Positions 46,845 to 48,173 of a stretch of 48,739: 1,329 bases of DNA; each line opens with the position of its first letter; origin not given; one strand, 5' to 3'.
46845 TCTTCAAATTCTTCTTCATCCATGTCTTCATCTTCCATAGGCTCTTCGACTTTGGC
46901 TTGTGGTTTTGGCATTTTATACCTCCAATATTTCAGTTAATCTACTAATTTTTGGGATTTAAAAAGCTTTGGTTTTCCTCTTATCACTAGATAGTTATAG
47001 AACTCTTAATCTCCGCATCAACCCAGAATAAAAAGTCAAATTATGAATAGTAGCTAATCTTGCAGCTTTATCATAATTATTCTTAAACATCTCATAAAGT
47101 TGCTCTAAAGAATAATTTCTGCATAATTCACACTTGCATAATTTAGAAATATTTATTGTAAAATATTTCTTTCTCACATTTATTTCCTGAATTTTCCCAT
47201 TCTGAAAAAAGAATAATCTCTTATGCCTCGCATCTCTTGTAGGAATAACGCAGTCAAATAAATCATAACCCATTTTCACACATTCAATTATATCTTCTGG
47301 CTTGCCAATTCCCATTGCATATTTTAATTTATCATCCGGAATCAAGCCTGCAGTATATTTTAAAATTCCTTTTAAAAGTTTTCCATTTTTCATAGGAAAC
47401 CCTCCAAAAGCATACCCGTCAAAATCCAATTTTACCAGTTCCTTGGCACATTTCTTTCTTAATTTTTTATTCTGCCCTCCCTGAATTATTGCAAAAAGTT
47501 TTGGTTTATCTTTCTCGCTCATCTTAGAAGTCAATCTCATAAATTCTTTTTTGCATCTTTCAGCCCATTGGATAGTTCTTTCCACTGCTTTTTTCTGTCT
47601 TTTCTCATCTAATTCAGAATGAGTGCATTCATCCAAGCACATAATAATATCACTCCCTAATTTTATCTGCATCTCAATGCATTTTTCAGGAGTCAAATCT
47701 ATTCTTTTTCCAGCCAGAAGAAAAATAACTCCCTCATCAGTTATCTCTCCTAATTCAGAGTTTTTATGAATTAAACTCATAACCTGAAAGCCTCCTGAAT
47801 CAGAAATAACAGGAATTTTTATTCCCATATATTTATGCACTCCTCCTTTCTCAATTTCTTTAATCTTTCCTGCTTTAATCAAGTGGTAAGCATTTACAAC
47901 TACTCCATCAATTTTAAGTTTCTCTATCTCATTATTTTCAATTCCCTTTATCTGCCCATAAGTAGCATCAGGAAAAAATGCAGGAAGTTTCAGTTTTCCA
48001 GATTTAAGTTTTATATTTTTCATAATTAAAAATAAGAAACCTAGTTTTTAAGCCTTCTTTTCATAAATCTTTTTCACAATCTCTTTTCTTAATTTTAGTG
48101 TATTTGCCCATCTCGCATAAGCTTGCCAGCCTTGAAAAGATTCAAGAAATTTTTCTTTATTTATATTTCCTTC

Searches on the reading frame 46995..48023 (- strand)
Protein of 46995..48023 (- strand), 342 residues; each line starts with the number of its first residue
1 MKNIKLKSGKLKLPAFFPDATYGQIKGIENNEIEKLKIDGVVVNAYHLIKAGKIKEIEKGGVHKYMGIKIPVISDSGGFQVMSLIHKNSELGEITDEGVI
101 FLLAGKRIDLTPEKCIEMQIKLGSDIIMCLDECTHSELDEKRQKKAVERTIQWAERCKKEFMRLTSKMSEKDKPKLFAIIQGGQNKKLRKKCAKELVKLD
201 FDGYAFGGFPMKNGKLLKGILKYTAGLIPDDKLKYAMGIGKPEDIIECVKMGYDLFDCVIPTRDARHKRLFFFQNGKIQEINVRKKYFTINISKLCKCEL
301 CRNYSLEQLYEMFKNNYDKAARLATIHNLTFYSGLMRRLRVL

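Call 85: search_protein_families(library=pfam, proteins=[window:46995-48023:-], max_evalue=0.0001)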
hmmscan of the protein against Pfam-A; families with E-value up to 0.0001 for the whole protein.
window:46995-48023:- (342 aa): 1 family
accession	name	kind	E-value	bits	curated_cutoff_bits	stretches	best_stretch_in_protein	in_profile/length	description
PF01702.25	TGT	-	5.1e-97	325.6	26.3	1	4-340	8-336/357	Queuine tRNA-ribosyltransferase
